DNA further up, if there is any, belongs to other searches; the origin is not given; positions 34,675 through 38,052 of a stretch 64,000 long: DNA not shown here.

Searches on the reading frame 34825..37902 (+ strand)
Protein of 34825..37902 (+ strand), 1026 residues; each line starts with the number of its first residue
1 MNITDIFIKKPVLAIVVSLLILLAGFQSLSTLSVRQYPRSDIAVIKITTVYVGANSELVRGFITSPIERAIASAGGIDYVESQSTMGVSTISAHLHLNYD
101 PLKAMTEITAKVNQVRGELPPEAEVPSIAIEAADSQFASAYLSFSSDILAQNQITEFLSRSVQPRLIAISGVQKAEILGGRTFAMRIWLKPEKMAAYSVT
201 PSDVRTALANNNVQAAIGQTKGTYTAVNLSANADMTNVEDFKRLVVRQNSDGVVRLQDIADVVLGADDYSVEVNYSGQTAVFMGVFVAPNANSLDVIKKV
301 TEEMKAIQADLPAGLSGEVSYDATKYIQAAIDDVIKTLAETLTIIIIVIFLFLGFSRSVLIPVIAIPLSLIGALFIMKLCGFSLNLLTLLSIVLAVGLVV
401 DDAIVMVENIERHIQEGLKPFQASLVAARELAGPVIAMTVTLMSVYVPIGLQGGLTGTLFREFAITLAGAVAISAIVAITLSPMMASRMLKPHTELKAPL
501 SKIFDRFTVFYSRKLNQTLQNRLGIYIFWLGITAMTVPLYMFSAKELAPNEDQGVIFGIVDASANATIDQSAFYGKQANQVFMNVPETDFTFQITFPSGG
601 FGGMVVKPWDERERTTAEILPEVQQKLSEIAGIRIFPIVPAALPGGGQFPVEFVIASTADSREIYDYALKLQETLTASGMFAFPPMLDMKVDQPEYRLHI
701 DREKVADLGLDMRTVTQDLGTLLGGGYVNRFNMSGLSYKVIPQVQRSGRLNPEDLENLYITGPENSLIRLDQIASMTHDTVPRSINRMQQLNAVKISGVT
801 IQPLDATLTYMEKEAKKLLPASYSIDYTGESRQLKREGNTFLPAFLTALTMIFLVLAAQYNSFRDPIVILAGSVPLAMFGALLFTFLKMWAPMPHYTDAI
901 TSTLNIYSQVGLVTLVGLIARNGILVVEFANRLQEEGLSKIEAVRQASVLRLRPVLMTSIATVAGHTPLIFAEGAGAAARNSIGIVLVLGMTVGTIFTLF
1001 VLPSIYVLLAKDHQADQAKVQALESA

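Call 13: search_protein_families(library=pfam, proteins=[window:34825-37902:+], max_evalue=0.001)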
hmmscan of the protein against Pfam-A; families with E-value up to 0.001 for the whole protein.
window:34825-37902:+ (1026 aa): 1 family
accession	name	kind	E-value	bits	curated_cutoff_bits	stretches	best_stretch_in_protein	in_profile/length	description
PF00873.25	ACR_tran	-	3.8e-241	803.3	28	1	4-1009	2-1020/1021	AcrB/AcrD/AcrF family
